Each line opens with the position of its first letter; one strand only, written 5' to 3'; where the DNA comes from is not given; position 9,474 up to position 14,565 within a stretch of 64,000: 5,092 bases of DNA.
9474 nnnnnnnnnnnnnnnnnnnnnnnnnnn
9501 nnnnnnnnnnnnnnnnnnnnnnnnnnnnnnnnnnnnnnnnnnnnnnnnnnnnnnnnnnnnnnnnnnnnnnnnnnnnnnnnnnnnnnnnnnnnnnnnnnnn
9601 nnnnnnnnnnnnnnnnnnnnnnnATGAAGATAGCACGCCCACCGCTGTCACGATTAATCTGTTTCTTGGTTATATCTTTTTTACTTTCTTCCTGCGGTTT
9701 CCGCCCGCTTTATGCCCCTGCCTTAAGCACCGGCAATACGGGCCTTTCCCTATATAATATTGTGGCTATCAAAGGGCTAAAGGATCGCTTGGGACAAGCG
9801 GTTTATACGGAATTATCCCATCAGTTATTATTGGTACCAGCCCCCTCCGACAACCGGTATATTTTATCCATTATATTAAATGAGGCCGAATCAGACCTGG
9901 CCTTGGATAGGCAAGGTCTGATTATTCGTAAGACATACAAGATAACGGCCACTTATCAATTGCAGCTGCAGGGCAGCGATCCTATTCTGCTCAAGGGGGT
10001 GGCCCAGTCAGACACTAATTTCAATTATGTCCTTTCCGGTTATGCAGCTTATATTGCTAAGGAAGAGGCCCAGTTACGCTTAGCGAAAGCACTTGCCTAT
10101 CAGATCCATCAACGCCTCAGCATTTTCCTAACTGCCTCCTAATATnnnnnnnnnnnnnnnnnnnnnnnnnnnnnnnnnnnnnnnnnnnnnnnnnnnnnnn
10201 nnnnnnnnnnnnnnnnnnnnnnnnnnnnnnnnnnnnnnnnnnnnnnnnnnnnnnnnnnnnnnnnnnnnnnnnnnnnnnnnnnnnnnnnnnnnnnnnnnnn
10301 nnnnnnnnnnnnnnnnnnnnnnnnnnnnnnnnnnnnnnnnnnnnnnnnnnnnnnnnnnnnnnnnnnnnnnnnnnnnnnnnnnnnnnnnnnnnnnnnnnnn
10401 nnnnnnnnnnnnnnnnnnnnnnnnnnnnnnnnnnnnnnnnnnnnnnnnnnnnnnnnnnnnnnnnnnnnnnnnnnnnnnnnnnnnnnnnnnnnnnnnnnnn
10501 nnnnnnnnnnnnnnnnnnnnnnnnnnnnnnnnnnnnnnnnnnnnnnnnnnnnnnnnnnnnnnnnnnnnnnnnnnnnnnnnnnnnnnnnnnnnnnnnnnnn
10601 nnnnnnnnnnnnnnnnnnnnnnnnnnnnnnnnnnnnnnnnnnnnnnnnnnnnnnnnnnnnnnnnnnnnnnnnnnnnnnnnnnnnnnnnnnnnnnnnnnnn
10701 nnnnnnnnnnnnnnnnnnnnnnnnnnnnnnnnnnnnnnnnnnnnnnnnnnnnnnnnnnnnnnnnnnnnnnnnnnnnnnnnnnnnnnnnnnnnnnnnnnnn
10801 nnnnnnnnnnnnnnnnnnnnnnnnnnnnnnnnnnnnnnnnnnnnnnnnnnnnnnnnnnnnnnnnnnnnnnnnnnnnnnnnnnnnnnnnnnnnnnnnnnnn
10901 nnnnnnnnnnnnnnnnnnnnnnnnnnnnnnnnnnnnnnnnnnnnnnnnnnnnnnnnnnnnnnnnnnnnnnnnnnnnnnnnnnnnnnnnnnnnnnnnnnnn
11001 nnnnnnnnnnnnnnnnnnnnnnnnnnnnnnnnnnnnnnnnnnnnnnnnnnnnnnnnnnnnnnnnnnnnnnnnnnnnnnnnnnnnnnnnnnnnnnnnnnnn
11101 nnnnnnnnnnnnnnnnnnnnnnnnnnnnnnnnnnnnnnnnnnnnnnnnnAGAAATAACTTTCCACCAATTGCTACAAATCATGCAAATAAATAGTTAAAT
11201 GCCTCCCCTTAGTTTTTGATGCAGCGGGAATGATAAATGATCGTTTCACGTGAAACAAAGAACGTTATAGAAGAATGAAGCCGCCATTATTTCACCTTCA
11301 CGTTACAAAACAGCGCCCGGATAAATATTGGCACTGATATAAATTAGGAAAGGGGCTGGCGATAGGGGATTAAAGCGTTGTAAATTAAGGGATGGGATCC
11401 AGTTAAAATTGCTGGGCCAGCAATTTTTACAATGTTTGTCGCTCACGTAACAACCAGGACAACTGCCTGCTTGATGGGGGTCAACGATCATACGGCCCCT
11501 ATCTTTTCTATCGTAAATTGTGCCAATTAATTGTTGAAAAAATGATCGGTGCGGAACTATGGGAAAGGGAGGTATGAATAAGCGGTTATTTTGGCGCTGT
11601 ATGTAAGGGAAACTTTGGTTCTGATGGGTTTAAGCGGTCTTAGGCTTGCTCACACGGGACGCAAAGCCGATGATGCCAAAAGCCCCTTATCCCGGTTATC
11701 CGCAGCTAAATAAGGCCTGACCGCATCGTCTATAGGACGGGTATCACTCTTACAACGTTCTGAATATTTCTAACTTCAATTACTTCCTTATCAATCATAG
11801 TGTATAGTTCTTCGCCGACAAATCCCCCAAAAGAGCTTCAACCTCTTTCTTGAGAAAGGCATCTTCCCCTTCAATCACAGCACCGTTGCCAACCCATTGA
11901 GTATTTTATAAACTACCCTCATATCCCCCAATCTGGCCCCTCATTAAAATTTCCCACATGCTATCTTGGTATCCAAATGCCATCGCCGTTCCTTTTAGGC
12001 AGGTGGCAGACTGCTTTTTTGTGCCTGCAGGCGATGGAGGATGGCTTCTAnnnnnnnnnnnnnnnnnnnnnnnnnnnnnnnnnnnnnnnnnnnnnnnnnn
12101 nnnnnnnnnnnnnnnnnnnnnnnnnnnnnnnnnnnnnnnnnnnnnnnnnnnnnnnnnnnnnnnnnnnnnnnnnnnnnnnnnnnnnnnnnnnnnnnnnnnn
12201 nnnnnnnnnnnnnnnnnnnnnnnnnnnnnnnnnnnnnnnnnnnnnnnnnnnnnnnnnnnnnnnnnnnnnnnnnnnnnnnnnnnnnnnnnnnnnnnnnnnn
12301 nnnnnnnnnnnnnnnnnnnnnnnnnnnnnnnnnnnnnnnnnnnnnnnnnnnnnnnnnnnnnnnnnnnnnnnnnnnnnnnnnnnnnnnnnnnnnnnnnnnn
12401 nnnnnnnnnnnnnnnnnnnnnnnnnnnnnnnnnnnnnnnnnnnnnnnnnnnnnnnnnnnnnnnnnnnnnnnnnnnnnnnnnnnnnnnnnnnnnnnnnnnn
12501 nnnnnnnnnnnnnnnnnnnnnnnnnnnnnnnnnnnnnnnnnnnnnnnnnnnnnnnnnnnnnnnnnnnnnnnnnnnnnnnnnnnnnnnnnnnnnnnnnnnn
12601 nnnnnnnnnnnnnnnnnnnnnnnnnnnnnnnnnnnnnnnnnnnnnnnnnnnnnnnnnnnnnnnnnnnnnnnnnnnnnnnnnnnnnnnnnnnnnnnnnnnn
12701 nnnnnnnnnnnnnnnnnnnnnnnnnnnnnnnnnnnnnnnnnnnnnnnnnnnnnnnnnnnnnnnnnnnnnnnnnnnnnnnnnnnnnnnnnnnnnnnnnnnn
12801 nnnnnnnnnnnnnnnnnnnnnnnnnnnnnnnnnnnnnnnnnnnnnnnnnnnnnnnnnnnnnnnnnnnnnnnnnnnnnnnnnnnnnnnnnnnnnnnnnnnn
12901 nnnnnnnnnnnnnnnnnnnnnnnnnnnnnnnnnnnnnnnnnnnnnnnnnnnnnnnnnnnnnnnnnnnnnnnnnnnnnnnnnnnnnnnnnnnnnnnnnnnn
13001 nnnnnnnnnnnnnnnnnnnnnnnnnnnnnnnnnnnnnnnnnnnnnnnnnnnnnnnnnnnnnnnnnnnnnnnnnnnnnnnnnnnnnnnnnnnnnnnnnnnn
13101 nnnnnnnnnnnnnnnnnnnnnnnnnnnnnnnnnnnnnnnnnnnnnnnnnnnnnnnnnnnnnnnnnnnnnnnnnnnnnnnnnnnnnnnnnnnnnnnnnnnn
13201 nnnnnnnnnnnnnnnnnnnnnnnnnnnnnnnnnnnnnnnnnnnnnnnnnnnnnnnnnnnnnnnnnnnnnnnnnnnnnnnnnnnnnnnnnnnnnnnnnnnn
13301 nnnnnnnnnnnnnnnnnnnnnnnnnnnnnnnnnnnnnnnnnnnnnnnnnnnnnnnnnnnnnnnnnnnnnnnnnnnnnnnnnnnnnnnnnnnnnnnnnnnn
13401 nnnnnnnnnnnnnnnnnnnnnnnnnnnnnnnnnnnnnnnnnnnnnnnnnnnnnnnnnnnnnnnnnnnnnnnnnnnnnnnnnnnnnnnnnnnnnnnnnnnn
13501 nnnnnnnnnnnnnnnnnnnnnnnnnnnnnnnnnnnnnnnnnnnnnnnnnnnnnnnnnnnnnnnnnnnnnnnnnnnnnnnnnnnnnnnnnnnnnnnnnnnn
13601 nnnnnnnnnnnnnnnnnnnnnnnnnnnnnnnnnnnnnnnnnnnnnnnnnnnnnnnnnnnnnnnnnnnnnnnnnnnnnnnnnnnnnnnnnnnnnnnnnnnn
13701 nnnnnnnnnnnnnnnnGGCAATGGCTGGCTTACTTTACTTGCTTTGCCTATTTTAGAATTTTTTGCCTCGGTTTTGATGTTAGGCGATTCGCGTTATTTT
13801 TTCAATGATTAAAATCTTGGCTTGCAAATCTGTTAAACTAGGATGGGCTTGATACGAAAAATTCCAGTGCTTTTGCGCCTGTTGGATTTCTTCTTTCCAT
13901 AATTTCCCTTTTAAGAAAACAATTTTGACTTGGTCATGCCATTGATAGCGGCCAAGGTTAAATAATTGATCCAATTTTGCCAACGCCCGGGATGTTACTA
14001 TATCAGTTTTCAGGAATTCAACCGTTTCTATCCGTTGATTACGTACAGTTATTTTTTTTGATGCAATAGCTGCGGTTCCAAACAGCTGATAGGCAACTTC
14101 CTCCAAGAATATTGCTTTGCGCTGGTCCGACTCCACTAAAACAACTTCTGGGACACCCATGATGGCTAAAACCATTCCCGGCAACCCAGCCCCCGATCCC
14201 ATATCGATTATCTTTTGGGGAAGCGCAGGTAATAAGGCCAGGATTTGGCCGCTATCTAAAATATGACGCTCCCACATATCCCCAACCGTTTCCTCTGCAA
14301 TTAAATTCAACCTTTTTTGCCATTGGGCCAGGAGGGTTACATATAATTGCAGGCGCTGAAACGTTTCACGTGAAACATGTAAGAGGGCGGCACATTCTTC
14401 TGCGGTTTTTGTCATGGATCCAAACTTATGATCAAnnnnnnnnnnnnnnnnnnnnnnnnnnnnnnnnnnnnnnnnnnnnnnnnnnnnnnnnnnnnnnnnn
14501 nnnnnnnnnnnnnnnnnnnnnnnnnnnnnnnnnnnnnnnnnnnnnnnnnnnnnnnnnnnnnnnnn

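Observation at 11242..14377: Two identical near-consensus parS centromere sites bracketing the parAB operon, one inside the rsmG coding sequence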

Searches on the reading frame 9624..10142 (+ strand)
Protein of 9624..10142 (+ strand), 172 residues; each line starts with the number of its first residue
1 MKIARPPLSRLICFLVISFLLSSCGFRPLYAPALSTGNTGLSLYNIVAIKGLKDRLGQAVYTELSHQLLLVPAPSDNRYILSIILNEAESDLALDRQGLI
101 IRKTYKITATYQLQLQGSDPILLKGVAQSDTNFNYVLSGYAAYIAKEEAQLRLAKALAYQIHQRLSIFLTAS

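Call 6: search_protein_families(library=pfam, proteins=[window:9624-10142:+])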
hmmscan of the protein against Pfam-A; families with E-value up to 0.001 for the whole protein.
window:9624-10142:+ (172 aa): 1 family
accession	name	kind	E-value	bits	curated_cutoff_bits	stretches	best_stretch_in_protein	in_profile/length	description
PF04390.17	LptE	-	0.0009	20.3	23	0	51-165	15-118/118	Lipopolysaccharide-assembly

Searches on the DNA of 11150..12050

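Call 39: search_rna_families(source=window, start=11150, end=12050, threshold=evalue, max_evalue=1)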
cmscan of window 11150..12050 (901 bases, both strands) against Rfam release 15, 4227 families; matches with E-value up to 1: 0.
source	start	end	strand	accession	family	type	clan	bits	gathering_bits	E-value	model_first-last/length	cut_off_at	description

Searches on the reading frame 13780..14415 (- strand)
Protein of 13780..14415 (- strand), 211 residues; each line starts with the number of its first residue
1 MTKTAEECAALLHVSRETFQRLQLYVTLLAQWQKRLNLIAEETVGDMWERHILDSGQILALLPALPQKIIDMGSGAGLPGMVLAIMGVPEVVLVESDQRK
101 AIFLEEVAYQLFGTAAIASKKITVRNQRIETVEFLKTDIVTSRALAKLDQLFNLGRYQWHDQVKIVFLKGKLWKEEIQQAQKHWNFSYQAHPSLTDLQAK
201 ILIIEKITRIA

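Call 6: search_protein_families(library=pfam, proteins=[window:13780-14415:-])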
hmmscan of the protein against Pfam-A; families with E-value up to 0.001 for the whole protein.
window:13780-14415:- (211 aa): 1 family
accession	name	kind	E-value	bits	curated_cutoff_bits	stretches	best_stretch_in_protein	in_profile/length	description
PF02527.21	GidB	-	3.5e-38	131.3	27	1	20-199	3-178/184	rRNA small subunit methyltransferase G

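Call 9: find_encoding_contigs(protein=window:13780-14415:-, flank=6000, max_places=6)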
Protein window:13780-14415:- (211 aa): 6 contigs read that carry it; 6 places shown.
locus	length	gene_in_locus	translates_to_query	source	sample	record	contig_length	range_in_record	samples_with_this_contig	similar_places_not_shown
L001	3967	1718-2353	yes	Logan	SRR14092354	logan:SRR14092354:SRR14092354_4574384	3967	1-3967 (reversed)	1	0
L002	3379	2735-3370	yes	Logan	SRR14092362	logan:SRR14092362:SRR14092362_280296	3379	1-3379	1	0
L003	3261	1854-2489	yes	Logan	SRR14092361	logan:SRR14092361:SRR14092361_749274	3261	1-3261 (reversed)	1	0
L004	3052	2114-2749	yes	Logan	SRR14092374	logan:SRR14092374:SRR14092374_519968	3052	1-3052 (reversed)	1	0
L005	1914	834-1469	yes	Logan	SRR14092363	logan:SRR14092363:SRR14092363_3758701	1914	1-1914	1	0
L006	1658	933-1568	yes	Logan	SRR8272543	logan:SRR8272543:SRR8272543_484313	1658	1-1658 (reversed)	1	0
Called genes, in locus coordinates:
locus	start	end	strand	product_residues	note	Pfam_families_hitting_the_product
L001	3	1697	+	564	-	?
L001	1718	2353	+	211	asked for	PF02527:GidB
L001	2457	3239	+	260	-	PF00142:Fer4_NifH (weak), PF01656:CbiA, PF02374:ArsA_ATPase (weak), PF06564:CBP_BcsQ, PF09140:MipZ, PF10609:ParA, PF13614:AAA_31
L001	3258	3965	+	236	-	?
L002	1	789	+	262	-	?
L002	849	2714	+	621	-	PF00890:FAD_binding_2 (weak), PF01134:GIDA, PF01266:DAO (faint), PF07992:Pyr_redox_2 (weak), PF12831:FAD_oxidored, PF21680:GIDA_C_1st, PF13932:SAM_GIDA_C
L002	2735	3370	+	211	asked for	PF02527:GidB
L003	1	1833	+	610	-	?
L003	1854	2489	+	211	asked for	PF02527:GidB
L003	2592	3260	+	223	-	?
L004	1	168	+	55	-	?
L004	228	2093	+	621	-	PF00890:FAD_binding_2 (weak), PF01134:GIDA, PF01266:DAO (faint), PF07992:Pyr_redox_2 (weak), PF12831:FAD_oxidored, PF21680:GIDA_C_1st, PF13932:SAM_GIDA_C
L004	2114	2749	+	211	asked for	PF02527:GidB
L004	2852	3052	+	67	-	?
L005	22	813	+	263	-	PF01134:GIDA, PF21680:GIDA_C_1st, PF13932:SAM_GIDA_C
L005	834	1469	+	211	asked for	PF02527:GidB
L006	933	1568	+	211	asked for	PF02527:GidB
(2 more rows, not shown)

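Call 10: find_homologous_proteins(query=window:13780-14415:-)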
Query window:13780-14415:- (211 aa): 2260 proteins with E <= 0.001 among 2910 candidates; the best 120 are listed.
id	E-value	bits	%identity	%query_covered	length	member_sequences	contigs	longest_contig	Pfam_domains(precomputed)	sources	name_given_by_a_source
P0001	4.7e-129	446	98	100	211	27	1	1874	PF02527.22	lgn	-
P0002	2.9e-101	355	75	100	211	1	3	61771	PF02527.22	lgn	-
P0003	7.4e-48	181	47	99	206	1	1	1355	PF02527.22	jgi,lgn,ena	-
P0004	1.8e-47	179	47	95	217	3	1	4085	PF02527.22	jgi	jgi:16S rRNA (guanine527-N7)-methyltransferase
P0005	1.8e-47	179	45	98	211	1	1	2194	PF02527.22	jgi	jgi:16S rRNA (guanine527-N7)-methyltransferase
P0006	2.1e-47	179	44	99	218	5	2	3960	PF02527.22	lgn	-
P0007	3.3e-47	179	45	93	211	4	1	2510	PF02527.22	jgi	jgi:16S rRNA (guanine527-N7)-methyltransferase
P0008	5.7e-47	178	45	98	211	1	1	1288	PF02527.22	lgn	-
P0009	5.8e-47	178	45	98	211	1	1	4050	PF02527.22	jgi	jgi:16S rRNA (guanine527-N7)-methyltransferase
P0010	6.2e-47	178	48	97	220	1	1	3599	PF02527.22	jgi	jgi:16S rRNA (guanine527-N7)-methyltransferase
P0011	6.8e-47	178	47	98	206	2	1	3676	PF02527.22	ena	-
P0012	7.3e-47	177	47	97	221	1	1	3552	PF02527.22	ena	-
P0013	8.8e-47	177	47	98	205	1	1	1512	PF02527.22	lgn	-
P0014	9.5e-47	177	46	94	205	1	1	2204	PF02527.22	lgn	-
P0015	9.7e-47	177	48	93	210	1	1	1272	PF02527.22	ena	-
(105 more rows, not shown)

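Call 12: find_related_loci(query=A1, collection=genome_contigs, flank=7000)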
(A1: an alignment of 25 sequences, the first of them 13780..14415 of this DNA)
Query A1 (211 aa) in genome_contigs; peptide patterns used: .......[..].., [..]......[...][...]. (x = any residue, [..] = any of these).
600 stretches matched a pattern (row limit reached: there are more); 590 encode a relative of the query (tblastn E <= 1e-3); the best 80 are kept; 80 distinct loci.
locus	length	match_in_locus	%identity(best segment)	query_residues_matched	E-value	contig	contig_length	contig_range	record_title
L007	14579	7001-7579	45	10-209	1e-50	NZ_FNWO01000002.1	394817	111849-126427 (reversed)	Magnetospirillum fulvum strain DSM 13234, whole genome shotgun sequence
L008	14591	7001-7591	41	6-209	3e-50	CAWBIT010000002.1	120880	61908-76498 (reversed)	MAG: uncultured Alphaproteobacteria bacterium isolate MFD03346.bin.1.85 genome assembly, contig: contig_10951, whole gen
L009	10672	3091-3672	42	9-209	6e-50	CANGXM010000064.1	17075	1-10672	MAG: Rhodospirillales bacterium isolate RE-15aug16-163 genome assembly, contig: RE-15aug16-C4405, whole genome shotgun s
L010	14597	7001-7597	44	5-210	5e-50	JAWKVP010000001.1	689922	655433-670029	MAG: Geminicoccaceae bacterium isolate AC1.52 AC1.52.fa-1, whole genome shotgun sequence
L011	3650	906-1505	45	4-210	3e-49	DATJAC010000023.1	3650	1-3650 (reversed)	MAG TPA_asm: Alphaproteobacteria bacterium isolate SMAG_U15317 k141_2445340, whole genome shotgun sequence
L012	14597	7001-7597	42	10-210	2e-47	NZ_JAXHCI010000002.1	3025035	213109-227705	Loktanella sp. R86503 contig_2, whole genome shotgun sequence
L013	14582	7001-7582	41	9-209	6e-47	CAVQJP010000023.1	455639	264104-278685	MAG: uncultured Alphaproteobacteria bacterium isolate MFD10064.bin.1.16 genome assembly, contig: contig_4041, whole geno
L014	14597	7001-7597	43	2-207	1e-46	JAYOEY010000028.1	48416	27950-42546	MAG: Rhodospirillales bacterium isolate 139552_S154_concoct_bins.tsv.156 NODE_691_length_48416_cov_37.064515, whole geno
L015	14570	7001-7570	41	14-210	8e-46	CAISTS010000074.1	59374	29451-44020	uncultured bacterium isolate ErkenSummer_bin-3013 genome assembly, contig: bin-3013:74/89, whole genome shotgun sequence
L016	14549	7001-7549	43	13-202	2e-45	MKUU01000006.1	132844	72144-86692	MAG: Caedibacter sp. 38-128 SCNpilot_expt_500_p_scaffold_127, whole genome shotgun sequence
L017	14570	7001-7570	38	13-209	2e-44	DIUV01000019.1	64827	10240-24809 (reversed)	MAG TPA_asm: Alphaproteobacteria bacterium UBA6149 UBA6149_contig_21834, whole genome shotgun sequence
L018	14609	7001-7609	39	4-208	1e-44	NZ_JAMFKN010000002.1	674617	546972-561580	Limibaculum sediminis strain FT325 NODE_2_length_674617_cov_190.570254, whole genome shotgun sequence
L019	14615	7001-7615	41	4-210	5e-44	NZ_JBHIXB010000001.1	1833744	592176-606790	MAG: Marinicaulis sp. isolate MAG39 WDNA05_bin.22.orig_1, whole genome shotgun sequence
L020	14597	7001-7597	40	13-210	2e-43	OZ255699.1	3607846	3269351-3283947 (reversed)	MAG: Parvibaculaceae bacterium isolate 17a506e2-2404-489d-92ec-42c0c049ea2c genome assembly, chromosome: 1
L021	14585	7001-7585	40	4-205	6e-43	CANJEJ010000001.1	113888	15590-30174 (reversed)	MAG: Alphaproteobacteria bacterium isolate RH-23may17-1251 genome assembly, contig: RH-23may17-C1109, whole genome shotg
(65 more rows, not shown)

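Call 15: find_encoding_contigs(protein=P0002, flank=10000, max_places=3)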
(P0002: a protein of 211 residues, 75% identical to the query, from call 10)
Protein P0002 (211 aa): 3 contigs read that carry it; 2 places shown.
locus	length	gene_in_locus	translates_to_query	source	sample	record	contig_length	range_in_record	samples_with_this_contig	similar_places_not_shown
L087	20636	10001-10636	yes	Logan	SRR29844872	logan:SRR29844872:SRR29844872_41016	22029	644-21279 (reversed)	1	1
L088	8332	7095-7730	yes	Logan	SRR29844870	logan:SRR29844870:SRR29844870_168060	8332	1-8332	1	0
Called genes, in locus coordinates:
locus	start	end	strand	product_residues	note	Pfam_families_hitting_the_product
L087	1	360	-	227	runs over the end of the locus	PF00929:RNase_T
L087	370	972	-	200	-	PF01121:CoaE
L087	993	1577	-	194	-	PF02545:Maf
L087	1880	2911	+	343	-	PF01208:URO-D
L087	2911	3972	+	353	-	PF00762:Ferrochelatase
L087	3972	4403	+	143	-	PF03653:UPF0093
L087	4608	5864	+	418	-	PF07498:Rho_N, PF07497:Rho_RNA_bind, PF00006:ATP-synt_ab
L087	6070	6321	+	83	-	PF20099:DUF6489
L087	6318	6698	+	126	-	-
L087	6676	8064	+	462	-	PF10396:TrmE_N, PF12631:MnmE_helical, PF01926:MMR_HSR1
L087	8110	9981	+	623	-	PF01134:GIDA, PF07992:Pyr_redox_2 (weak), PF12831:FAD_oxidored (weak), PF21680:GIDA_C_1st, PF13932:SAM_GIDA_C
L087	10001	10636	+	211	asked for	PF02527:GidB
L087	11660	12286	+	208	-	PF00142:Fer4_NifH (faint), PF01656:CbiA, PF02374:ArsA_ATPase (weak), PF06564:CBP_BcsQ (faint), PF07015:VirC1, PF09140:MipZ (faint), PF10609:ParA (weak), PF13614:AAA_31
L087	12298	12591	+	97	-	-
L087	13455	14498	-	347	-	-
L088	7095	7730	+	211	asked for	PF02527:GidB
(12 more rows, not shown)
